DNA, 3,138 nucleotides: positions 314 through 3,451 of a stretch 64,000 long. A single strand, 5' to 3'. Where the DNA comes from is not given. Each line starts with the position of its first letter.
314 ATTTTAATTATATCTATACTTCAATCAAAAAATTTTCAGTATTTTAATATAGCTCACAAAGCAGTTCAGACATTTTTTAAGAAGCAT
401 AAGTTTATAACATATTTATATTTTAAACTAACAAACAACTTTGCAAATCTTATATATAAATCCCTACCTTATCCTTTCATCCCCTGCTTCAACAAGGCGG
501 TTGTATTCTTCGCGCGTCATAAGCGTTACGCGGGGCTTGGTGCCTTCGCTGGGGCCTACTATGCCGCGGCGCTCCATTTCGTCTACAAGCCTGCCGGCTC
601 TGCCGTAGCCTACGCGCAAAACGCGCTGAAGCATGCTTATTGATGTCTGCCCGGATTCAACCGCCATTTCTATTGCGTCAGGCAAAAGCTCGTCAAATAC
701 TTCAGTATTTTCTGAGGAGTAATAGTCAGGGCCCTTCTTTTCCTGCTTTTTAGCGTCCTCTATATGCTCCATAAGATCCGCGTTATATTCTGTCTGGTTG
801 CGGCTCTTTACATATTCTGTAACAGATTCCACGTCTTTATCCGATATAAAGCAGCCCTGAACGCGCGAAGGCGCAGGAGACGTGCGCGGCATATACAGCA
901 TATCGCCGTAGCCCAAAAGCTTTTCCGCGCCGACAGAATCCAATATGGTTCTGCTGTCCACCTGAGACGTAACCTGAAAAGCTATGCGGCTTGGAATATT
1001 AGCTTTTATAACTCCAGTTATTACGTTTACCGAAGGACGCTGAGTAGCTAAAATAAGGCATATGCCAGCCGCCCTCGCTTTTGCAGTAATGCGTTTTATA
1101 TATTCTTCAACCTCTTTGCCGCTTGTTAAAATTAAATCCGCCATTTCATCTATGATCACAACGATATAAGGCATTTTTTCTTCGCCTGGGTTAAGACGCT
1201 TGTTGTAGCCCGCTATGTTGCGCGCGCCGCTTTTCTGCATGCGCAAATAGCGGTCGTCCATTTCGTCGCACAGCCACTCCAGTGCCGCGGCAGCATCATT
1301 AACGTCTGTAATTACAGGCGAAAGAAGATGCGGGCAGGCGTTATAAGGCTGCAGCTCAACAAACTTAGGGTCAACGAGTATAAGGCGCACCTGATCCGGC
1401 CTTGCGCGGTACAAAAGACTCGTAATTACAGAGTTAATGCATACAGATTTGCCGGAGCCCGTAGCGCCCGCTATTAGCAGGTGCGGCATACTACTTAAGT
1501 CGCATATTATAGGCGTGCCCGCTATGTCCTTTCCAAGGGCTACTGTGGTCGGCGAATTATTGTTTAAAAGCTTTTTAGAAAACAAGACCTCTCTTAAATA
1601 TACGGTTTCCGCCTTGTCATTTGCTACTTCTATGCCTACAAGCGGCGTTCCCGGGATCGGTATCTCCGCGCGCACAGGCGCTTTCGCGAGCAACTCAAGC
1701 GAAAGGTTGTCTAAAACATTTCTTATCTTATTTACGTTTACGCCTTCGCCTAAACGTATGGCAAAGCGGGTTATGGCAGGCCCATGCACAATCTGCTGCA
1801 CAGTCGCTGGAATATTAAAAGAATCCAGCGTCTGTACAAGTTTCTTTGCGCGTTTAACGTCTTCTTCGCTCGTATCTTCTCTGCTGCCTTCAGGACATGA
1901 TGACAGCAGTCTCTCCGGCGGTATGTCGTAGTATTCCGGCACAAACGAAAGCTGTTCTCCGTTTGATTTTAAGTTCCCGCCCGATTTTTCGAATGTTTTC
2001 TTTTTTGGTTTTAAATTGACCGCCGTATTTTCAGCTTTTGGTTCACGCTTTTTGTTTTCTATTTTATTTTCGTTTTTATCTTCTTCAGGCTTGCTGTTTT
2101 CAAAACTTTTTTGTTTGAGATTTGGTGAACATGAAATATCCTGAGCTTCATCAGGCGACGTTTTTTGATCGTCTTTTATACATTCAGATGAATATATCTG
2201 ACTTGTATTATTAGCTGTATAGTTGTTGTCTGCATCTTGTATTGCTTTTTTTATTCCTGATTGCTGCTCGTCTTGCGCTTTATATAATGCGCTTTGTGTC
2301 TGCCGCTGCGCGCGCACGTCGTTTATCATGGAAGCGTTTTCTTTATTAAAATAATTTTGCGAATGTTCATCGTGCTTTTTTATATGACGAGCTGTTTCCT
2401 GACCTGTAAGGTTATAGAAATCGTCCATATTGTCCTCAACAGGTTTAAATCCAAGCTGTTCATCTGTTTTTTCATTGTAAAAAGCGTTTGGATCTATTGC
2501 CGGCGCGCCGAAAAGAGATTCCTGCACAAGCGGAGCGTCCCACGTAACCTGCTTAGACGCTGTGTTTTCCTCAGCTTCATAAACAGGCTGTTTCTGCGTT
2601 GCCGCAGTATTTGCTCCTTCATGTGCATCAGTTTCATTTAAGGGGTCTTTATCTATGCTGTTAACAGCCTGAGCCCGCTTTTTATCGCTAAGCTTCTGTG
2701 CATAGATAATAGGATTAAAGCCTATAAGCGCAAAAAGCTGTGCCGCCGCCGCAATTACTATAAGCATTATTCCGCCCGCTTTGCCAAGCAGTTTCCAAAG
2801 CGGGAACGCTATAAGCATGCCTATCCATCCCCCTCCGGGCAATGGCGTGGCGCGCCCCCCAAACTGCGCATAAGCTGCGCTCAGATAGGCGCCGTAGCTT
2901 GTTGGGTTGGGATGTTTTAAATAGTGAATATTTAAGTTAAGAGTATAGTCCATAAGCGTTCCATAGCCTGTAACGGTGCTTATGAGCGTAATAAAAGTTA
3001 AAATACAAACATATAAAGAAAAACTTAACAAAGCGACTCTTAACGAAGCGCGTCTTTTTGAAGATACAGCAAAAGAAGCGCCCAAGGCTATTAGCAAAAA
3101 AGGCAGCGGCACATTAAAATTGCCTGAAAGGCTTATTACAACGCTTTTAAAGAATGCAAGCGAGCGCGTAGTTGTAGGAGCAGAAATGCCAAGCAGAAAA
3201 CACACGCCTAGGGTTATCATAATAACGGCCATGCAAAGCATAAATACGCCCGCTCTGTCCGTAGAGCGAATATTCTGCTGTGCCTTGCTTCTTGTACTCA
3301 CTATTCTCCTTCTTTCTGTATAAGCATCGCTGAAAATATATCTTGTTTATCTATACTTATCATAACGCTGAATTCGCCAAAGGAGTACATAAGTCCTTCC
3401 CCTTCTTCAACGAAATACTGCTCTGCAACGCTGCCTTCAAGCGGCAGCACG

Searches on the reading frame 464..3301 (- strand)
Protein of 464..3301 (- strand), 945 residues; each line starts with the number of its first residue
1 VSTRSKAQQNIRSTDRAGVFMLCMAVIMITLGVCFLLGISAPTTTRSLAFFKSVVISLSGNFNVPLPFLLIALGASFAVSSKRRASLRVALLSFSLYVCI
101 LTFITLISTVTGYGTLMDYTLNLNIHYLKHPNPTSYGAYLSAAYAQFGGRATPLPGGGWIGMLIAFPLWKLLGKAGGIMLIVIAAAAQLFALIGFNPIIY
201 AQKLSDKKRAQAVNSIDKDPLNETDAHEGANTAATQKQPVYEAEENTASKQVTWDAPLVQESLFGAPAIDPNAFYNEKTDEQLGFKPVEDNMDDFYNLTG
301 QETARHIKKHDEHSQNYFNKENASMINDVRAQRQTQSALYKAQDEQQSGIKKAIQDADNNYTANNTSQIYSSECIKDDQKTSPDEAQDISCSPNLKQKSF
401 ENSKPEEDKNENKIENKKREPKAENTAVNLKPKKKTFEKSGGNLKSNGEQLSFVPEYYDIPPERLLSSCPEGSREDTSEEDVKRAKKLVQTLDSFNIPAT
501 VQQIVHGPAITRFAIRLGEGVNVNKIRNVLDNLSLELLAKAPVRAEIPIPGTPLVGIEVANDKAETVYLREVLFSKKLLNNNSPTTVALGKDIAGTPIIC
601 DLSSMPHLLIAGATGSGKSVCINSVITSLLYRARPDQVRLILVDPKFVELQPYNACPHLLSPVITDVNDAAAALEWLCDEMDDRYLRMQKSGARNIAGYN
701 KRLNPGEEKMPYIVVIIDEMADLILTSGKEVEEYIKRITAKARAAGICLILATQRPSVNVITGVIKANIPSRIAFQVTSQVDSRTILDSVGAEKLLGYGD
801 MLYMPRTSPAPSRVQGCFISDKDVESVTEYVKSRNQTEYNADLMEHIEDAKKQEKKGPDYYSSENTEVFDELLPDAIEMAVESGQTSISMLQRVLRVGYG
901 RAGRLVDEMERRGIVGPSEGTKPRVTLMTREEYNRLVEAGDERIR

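Call 22: search_protein_families(library=pfam, proteins=[window:464-3301:-], max_evalue=0.00001)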
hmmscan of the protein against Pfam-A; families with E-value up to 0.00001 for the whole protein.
window:464-3301:- (945 aa): 3 families
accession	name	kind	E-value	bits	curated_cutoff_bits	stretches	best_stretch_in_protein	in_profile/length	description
PF01580.24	FtsK_SpoIIIE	-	4.9e-62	209.7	24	1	569-758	2-221/221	FtsK/SpoIIIE family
PF09397.16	FtsK_gamma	-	9.3e-24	83.4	30.6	1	870-928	4-62/63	Ftsk gamma domain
PF17854.6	FtsK_alpha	-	3.9e-20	72.4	22.9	1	460-561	1-101/101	FtsK alpha domain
